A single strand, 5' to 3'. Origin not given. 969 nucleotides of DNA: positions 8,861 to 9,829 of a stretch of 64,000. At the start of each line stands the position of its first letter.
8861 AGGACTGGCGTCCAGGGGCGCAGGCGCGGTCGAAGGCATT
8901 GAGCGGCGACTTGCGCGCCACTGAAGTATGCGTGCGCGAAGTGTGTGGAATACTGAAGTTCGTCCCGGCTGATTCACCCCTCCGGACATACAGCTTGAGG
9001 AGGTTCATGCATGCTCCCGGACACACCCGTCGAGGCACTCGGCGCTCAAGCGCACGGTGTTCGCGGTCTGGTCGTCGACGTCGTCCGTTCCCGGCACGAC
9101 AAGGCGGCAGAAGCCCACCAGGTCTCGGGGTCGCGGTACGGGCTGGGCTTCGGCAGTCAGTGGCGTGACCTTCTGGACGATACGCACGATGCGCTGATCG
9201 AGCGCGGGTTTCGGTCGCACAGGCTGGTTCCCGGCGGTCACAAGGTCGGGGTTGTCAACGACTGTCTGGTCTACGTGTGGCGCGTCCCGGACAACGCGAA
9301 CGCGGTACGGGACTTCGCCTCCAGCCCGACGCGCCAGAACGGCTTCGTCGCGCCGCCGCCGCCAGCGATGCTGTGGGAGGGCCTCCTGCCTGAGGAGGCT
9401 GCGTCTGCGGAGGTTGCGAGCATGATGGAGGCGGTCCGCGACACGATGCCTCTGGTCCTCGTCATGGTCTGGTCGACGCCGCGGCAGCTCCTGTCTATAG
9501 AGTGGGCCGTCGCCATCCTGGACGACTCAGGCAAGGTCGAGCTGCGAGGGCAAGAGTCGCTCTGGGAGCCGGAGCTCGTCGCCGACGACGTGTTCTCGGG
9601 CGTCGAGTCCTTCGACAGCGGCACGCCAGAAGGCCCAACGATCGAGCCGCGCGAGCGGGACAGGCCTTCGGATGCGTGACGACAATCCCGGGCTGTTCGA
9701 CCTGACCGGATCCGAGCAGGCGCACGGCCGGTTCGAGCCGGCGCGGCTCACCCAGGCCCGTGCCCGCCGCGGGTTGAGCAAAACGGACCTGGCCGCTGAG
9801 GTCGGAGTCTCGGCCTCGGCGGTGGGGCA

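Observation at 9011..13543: ImmA/IrrE-XRE fusion protein flanked by an unknown 222-aa protein and an unknown N-domain fused to a RecD-like helicase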

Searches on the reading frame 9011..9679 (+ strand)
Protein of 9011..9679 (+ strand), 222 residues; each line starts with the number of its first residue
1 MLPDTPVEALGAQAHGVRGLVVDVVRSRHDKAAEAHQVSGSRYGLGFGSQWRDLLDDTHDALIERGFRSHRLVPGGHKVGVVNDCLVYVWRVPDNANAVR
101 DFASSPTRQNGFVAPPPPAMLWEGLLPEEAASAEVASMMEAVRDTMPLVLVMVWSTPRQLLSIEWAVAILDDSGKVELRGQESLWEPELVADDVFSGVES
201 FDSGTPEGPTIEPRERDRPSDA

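Call 3: search_protein_families(library=pfam, proteins=[window:9011-9679:+], max_evalue=0.01)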
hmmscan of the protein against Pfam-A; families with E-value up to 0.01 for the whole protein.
window:9011-9679:+ (222 aa): 0 families

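Call 4: search_protein_families(library=padloc, proteins=[window:9011-9679:+], max_evalue=0.01)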
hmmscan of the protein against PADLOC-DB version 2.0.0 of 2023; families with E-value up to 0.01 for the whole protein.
window:9011-9679:+ (222 aa): 0 families

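Call 5: search_protein_families(library=ncbifam, proteins=[window:9011-9679:+], max_evalue=0.01)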
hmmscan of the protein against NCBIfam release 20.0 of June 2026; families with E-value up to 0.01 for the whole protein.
window:9011-9679:+ (222 aa): 0 families

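Call 15: find_homologous_proteins(query=window:9011-9676:+, max_evalue=0.001)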
Query window:9011-9676:+ (222 aa): 459 proteins with E <= 0.001 among 1060 candidates; the best 120 are listed.
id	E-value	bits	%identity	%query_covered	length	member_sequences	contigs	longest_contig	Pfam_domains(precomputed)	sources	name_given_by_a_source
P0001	1.0e-144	498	100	100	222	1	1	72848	-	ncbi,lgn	-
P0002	2.7e-123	428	86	100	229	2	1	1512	-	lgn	-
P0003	1.4e-122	426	86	100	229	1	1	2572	-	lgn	-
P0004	3.1e-121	421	85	100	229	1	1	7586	-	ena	-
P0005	3.3e-121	421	85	100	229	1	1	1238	-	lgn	-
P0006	3.4e-119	415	83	100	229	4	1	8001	-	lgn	-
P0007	3.9e-119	414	82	100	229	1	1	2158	-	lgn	-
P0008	6.8e-119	414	84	100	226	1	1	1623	-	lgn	-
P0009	3.0e-118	411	84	100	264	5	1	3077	-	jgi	-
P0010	3.1e-118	411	84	100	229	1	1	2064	-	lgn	-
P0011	4.2e-117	408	82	100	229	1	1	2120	-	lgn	-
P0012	4.7e-116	404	80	100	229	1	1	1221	-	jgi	jgi:hypothetical protein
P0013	7.9e-116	404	79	100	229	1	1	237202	-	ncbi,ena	-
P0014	1.0e-115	403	81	100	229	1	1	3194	-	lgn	-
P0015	2.8e-115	402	81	100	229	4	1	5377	-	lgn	-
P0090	3.5e-83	297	60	96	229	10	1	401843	-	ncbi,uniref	ncbi:hypothetical protein [Nocardia testacea]|uniref:hypothetical protein n=1 Tax=Nocardia testacea 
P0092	6.7e-83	296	63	98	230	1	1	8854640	-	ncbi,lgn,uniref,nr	ncbi:hypothetical protein OG555_19080 [Kribbella sp. NBC_01484]|uniref:hypothetical protein n=1 Tax=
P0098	1.4e-82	295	61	98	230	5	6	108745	-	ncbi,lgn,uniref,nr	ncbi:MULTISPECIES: hypothetical protein [Rhodococcus]|uniref:hypothetical protein n=1 Tax=Rhodococcu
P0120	2.4e-81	291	62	98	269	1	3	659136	-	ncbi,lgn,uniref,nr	ncbi:hypothetical protein [Agrococcus lahaulensis]|uniref:hypothetical protein n=1 Tax=Agrococcus la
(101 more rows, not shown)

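Call 16: find_encoding_contigs(protein=P0001, flank=10000, max_places=4)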
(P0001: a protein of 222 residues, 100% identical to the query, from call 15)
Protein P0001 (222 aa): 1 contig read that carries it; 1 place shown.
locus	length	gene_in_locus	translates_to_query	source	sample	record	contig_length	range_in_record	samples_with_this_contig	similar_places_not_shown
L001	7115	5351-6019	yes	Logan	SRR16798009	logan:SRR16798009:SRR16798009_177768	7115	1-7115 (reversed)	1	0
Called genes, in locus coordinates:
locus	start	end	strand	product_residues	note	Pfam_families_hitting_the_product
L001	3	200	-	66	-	?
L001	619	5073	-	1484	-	-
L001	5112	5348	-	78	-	-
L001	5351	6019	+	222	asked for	-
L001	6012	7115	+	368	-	?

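Call 23: find_encoding_contigs(protein=P0092, flank=8000, max_places=3)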
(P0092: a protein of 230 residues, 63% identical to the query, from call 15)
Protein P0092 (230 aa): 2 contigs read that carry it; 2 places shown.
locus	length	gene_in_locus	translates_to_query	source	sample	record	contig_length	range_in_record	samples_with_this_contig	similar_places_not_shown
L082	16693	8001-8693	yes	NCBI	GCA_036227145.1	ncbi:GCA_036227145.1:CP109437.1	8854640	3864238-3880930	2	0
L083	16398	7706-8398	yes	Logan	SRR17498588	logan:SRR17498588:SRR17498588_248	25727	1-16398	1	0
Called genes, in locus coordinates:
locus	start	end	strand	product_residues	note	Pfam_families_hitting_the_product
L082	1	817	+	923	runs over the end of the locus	PF04185:Phosphoesterase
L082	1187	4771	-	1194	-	PF08751:TrwC, PF13086:AAA_11 (faint), PF13245:AAA_19, PF13604:AAA_30, PF22232:TraI_hel_assoc_N (faint)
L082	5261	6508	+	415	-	PF01548:DEDD_Tnp_IS110, PF02371:Transposase_20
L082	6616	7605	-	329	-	-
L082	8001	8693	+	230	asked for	-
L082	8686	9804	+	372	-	PF01381:HTH_3, PF13443:HTH_26 (faint), PF13560:HTH_31, PF06114:Peptidase_M78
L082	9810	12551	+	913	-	PF13191:AAA_16 (faint), PF09848:SLFN-g3_helicase (faint), PF13086:AAA_11 (weak), PF13245:AAA_19, PF13604:AAA_30, PF01443:Viral_helicase1, PF13538:UvrD_C_2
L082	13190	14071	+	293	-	PF00571:CBS (weak), PF18729:HEPN_STY4199 (faint)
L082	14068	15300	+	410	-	-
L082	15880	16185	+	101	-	-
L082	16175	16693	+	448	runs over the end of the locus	-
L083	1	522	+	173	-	?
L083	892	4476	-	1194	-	PF08751:TrwC, PF13086:AAA_11 (faint), PF13245:AAA_19, PF13604:AAA_30, PF22232:TraI_hel_assoc_N (faint)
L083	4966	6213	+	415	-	PF01548:DEDD_Tnp_IS110, PF02371:Transposase_20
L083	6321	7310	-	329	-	-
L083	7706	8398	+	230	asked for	-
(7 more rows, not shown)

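Call 24: find_encoding_contigs(protein=P0090, flank=8000, max_places=3)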
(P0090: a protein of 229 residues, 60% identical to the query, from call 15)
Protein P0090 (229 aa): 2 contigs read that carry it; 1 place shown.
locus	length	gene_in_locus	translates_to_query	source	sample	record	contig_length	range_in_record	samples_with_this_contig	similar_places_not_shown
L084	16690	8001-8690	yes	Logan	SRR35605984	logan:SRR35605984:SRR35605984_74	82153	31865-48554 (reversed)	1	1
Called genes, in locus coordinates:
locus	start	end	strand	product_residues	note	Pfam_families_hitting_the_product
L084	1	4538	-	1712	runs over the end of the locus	PF00270:DEAD, PF00271:Helicase_C, PF09369:MZB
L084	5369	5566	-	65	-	PF04149:DUF397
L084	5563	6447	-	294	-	PF13560:HTH_31, PF19054:DUF5753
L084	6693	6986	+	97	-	-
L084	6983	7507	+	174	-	-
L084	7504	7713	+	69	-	-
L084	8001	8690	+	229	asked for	-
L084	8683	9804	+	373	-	PF13560:HTH_31 (weak), PF01381:HTH_3, PF06114:Peptidase_M78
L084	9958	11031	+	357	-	PF22322:DUF6973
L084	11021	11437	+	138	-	-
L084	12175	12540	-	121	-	-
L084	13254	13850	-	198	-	-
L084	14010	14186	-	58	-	-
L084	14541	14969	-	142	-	PF00472:RF-1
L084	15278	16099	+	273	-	PF02517:Rce1-like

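Call 25: find_encoding_contigs(protein=P0098, flank=8000, max_places=3)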
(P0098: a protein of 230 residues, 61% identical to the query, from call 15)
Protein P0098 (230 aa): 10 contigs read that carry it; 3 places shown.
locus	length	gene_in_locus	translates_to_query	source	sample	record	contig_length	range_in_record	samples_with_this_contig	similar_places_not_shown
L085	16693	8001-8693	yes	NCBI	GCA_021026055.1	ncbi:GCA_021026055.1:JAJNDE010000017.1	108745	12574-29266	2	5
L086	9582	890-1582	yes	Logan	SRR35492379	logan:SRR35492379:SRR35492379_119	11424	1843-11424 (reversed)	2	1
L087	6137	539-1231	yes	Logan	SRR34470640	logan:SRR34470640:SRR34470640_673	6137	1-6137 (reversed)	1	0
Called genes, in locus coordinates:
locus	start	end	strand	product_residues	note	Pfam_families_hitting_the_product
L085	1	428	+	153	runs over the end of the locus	PF19457:DUF5994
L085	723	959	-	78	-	-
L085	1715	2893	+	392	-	PF00589:Phage_integrase (weak)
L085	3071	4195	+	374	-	PF00589:Phage_integrase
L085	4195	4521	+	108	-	PF13443:HTH_26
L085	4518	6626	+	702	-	-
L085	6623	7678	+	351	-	-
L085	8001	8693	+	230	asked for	-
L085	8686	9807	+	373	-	PF13560:HTH_31, PF01381:HTH_3, PF06114:Peptidase_M78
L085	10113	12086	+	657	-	PF02463:SMC_N, PF11398:DUF2813 (faint), PF13175:AAA_15, PF13476:AAA_23 (weak), PF13304:AAA_21, PF13175:AAA_15, PF20469:OLD-like_TOPRIM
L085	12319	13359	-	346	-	PF13271:DUF4062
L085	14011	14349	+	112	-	-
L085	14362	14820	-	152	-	PF03852:Vsr, PF18741:MTES_1575 (faint)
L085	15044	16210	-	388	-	PF00145:DNA_methylase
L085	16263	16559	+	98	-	PF13560:HTH_31, PF01381:HTH_3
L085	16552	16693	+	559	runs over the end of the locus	-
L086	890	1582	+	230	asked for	-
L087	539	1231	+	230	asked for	-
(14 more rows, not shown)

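Call 26: find_encoding_contigs(protein=P0120, flank=8000, max_places=3)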
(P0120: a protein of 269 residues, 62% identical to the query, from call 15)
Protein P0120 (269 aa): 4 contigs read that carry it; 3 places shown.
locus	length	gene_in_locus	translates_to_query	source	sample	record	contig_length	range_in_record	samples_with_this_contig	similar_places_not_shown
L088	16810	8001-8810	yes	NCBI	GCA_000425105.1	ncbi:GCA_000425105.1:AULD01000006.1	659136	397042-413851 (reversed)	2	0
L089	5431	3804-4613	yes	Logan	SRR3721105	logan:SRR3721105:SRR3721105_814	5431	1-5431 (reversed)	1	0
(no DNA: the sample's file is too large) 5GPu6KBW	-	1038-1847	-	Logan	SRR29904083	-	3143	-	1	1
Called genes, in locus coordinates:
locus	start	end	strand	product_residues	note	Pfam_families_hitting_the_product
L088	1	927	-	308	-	PF00892:EamA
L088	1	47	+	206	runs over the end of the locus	PF04343:DUF488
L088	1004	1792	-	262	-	PF00561:Abhydrolase_1, PF12697:Abhydrolase_6, PF12146:Hydrolase_4 (weak)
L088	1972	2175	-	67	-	-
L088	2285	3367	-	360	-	PF02812:ELFV_dehydrog_N, PF02826:2-Hacid_dh_C (faint), PF00208:ELFV_dehydrog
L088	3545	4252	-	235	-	PF05239:PRC (weak)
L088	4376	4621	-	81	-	PF00708:Acylphosphatase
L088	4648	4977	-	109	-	-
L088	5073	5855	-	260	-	PF06912:DUF1275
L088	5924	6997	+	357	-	PF01926:MMR_HSR1, PF02421:FeoB_N, PF06071:YchF-GTPase_C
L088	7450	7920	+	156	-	-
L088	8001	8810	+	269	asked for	-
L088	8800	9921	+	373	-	PF13560:HTH_31, PF01381:HTH_3, PF13443:HTH_26 (faint), PF06114:Peptidase_M78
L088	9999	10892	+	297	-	-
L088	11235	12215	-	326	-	-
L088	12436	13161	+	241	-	PF00994:MoCF_biosynth, PF24102:FLAD1_M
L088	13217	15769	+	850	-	PF00005:ABC_tran (faint), PF13555:AAA_29 (faint), PF20703:nSTAND1 (faint), PF13304:AAA_21 (faint), PF00684:DnaJ_CXXCXGXG (faint), PF17755:UvrA_DNA-bind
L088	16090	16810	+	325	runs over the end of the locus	PF02086:MethyltransfD12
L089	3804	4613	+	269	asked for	-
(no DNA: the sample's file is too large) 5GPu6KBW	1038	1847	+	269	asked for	-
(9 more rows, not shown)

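Call 37: predict_structure(alignment_id=A2)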
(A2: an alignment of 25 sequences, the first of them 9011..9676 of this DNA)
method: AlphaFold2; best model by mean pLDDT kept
length: 222 residues; sequences in the alignment: 25
mean_pLDDT: 77.2   pTM: 0.71
mean pLDDT of the five models: 77.2, 76.2, 76.0, 75.0, 64.9
residues with pLDDT >= 90: 103; 70-90: 48; 50-70: 18; < 50: 53
segments of 3 or more residues with pLDDT < 50: 121-142, 192-222
pLDDT, mean of each block of 10 residues (from residue 1): 89 95 94 80 63 89 94 88 94 91 89 80 40 44 78 91 96 93 87 44 44 44 39
secondary structure, 60 per line:
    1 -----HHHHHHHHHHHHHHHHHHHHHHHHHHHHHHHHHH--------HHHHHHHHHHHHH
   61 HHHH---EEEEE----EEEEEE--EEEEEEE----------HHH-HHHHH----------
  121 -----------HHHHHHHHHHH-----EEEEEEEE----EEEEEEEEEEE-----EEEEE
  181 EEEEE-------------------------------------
elements in order: H6-39 H48-64 E68-72 E77-82 E85-91 H106-110 H132-142 E148-155 E160-170 E176-185
